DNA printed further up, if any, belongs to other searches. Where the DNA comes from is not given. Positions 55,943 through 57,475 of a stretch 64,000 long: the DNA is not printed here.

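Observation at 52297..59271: GntR-headed three-chain 2-oxoacid:ferredoxin oxidoreductase with OFA transporter: candidate oxalate oxidoreductase system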

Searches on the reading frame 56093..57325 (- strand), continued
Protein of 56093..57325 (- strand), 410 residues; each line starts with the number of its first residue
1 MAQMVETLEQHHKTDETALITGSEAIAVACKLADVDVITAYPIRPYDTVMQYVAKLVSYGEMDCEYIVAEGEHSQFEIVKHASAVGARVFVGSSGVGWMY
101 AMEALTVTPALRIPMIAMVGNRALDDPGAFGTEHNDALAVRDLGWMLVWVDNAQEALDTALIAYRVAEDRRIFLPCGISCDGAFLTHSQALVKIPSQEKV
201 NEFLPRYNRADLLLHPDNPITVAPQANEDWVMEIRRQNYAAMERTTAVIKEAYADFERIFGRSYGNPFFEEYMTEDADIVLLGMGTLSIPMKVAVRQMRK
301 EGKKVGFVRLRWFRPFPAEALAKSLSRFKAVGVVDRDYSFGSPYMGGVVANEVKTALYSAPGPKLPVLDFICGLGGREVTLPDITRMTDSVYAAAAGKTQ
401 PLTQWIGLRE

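Call 92: search_protein_families(library=pfam, proteins=[L004:15316-16572:+, L004:16559-17839:+, L063:3741-6062:-, L075:14750-16390:+, L075:11596-12606:+, L075:13157-14686:+, L004:13718-15175:-], max_evalue=0.00001)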
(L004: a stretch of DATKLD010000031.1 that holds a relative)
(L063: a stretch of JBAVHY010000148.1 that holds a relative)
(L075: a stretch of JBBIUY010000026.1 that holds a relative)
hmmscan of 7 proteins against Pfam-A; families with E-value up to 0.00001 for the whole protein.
L004:15316-16572:+ (418 aa): 2 families
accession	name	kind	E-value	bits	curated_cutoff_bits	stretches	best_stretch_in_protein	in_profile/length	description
PF12704.14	MacB_PCD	-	1.9e-32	113.7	27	1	31-255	1-206/207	MacB-like periplasmic core domain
PF02687.27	FtsX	-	6.7e-22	78.2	25.5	1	297-409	3-120/120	FtsX-like permease C-terminal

L004:16559-17839:+ (426 aa): 2 families
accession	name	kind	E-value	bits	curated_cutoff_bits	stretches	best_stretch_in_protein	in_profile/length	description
PF12704.14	MacB_PCD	-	1.1e-38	134.1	27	1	31-264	1-206/207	MacB-like periplasmic core domain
PF02687.27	FtsX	-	3.8e-23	82.2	25.5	1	305-418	2-119/120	FtsX-like permease C-terminal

L063:3741-6062:- (773 aa): 16 families
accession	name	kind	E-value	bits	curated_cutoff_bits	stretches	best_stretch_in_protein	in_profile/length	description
PF00004.35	AAA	-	1.9e-83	277.9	21.2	2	268-397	1-130/131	ATPase family associated with various cellular activities (AAA)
PF17862.7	AAA_lid_3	-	2.5e-23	81.7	27.2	2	695-726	1-32/45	AAA+ lid domain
PF02359.24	CDC48_N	-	3.9e-14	53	35.1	1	61-142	1-84/85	Cell division protein 48 (CDC48), N-terminal domain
PF13191.12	AAA_16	-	4.5e-14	53.7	32.6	1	256-371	15-138/167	AAA ATPase domain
PF06068.19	TIP49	-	1.3e-12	48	23.8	0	539-593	51-106/347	TIP49 P-loop domain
PF13401.12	AAA_22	-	2.2e-11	44.6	27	0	268-380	8-130/130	AAA domain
PF05496.18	RuvB_N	-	3.2e-11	43.7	27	1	267-344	35-104/159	Holliday junction DNA helicase RuvB P-loop domain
PF13671.12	AAA_33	-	9.2e-10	39.4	27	0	268-416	2-121/143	AAA domain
PF07724.20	AAA_2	-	1.9e-09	38.2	27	0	268-361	6-101/166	AAA domain (Cdc48 subfamily)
PF07728.20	AAA_5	-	6.4e-09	36.4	22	0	267-344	1-86/139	AAA domain (dynein-related subfamily)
PF13173.12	AAA_14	-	2e-08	34.8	27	0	267-360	4-86/129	AAA domain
PF13521.12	AAA_28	-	1.2e-07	32.6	27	0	268-320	2-50/164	AAA domain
PF23902.1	AAA_lid_PRS2_C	-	2.5e-07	31.2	34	0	678-727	3-53/73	PRS2 AAA+ lid C-terminal domain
PF01745.22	IPT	-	7.3e-07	29.3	20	0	542-595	5-58/233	Isopentenyl transferase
PF20720.3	nSTAND3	-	5.8e-06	26.5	27.2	0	268-307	20-62/155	Novel STAND NTPase 3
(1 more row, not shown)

L075:14750-16390:+ (546 aa): 1 family
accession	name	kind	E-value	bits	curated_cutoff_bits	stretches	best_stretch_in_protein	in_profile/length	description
PF02652.20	Lactate_perm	-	1.9e-74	251.8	27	2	361-538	345-518/522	L-lactate permease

L075:11596-12606:+ (336 aa): 1 family
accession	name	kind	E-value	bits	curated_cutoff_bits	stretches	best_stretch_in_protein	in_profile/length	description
PF03401.19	TctC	-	1.3e-25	90.9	27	1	68-330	15-271/274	Tripartite tricarboxylate transporter family receptor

L075:13157-14686:+ (509 aa): 1 family
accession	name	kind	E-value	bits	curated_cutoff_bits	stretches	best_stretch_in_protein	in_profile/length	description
PF01970.21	TctA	-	2.6e-153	511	28.9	1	23-442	1-422/423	Tripartite tricarboxylate transporter TctA family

L004:13718-15175:- (485 aa): 1 family
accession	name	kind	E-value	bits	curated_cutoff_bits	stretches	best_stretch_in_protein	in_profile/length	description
PF03069.20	FmdA_AmdA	-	4.6e-34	118.4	27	2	327-474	203-371/373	Acetamidase/Formamidase family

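Call 93: predict_structure(alignment_id=A4)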
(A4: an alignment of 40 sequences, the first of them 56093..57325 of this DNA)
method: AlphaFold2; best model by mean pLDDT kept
length: 410 residues; sequences in the alignment: 40
mean_pLDDT: 82.2   pTM: 0.86
mean pLDDT of the five models: 82.2, 81.4, 80.7, 79.7, 78.7
residues with pLDDT >= 90: 188; 70-90: 130; 50-70: 69; < 50: 23
segments of 3 or more residues with pLDDT < 50: 1-4, 123-132, 215-219
pLDDT, mean of each block of 10 residues (from residue 1): 51 83 92 94 72 92 92 87 90 70 75 83 46 58 80 91 95 86 68 95 85 51 55 76 93 97 93 97 80 93 96 90 94 82 79 89 87 71 92 96 74
secondary structure, 60 per line:
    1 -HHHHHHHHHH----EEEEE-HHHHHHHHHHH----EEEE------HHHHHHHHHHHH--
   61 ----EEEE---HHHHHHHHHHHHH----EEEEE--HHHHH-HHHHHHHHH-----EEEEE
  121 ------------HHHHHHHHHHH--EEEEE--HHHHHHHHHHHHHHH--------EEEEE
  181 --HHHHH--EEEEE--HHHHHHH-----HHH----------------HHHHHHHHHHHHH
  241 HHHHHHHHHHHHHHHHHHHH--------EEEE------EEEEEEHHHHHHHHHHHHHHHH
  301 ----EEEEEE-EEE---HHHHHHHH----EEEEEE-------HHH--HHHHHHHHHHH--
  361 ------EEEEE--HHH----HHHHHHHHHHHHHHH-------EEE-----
elements in order: H2-11 E16-20 H22-32 E37-40 H47-58 E65-68 H72-84 E89-93 H96-100 H102-110 E116-120 H133-143 E146-150 H153-167 E176-180 H183-187 E190-194 H197-203 H228-260 E269-272 E279-284 H285-300 E305-310 E312-314 H318-325 E330-335 H348-358 E367-371 H381-395 E403-405

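Call 96: fold_search(model_id=the predicted structure, library=pdb)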
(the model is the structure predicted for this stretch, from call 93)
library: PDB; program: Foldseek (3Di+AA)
matches with E <= 10: 1642; with E <= 0.001: 454
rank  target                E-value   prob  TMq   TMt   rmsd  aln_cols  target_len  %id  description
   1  5c4i_A                2.1e-44  1.00  0.88  0.92   2.6       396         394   43  Structure of an Oxalate Oxidoreductase (released 2015-07-01)
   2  5c4i_D                4.9e-43  1.00  0.88  0.92   2.7       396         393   43  Structure of an Oxalate Oxidoreductase (released 2015-07-01)
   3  9bt4_A                8.8e-37  1.00  0.87  0.89   2.8       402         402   30  Pyruvate:Ferredoxin Oxidoreductase from Methanosarcina acetivorans (released 2024-10-09)
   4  2c3y_B                4.0e-25  1.00  0.82  0.29   3.1       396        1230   21  CRYSTAL STRUCTURE OF THE RADICAL FORM OF PYRUVATE:FERREDOXIN OXIDOREDUCTASE FROM Desulfovibrio africanus (released 2006-02-15)
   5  6cio_D                9.2e-25  1.00  0.80  0.29   3.3       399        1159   21  Pyruvate:ferredoxin oxidoreductase from Moorella thermoacetica with lactyl-TPP bound (released 2018-03-28)
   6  7plm_A                1.2e-24  1.00  0.83  0.30   3.3       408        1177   20  CryoEM reconstruction of pyruvate ferredoxin oxidoreductase (PFOR) in anaerobic conditions (released 2022-03-23)
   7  6cin_A                1.2e-24  1.00  0.80  0.29   3.2       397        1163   21  Crystal structure of pyruvate:ferredoxin oxidoreductase from Moorella thermoacetica (released 2018-03-28)
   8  1b0p_A                1.6e-24  1.00  0.82  0.28   2.9       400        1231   20  CRYSTAL STRUCTURE OF PYRUVATE-FERREDOXIN OXIDOREDUCTASE FROM DESULFOVIBRIO AFRICANUS (released 1999-04-23)
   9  6cin_B                2.5e-24  1.00  0.80  0.29   3.1       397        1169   21  Crystal structure of pyruvate:ferredoxin oxidoreductase from Moorella thermoacetica (released 2018-03-28)
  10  6cip_D                3.0e-24  1.00  0.80  0.29   3.2       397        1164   21  Pyruvate:ferredoxin oxidoreductase from Moorella thermoacetica with acetyl-TPP bound (released 2018-03-28)
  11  6ciq_B                3.8e-24  1.00  0.80  0.29   3.3       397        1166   20  Pyruvate:ferredoxin oxidoreductase from Moorella thermoacetica with coenzyme A bound (released 2018-03-28)
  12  6ciq_C                4.5e-24  1.00  0.80  0.30   3.4       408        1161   20  Pyruvate:ferredoxin oxidoreductase from Moorella thermoacetica with coenzyme A bound (released 2018-03-28)
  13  6cip_A                6.3e-24  1.00  0.80  0.29   3.2       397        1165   21  Pyruvate:ferredoxin oxidoreductase from Moorella thermoacetica with acetyl-TPP bound (released 2018-03-28)
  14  6cio_F                8.3e-24  1.00  0.80  0.30   3.2       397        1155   21  Pyruvate:ferredoxin oxidoreductase from Moorella thermoacetica with lactyl-TPP bound (released 2018-03-28)
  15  6cin_D                1.2e-23  1.00  0.79  0.29   3.2       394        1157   21  Crystal structure of pyruvate:ferredoxin oxidoreductase from Moorella thermoacetica (released 2018-03-28)
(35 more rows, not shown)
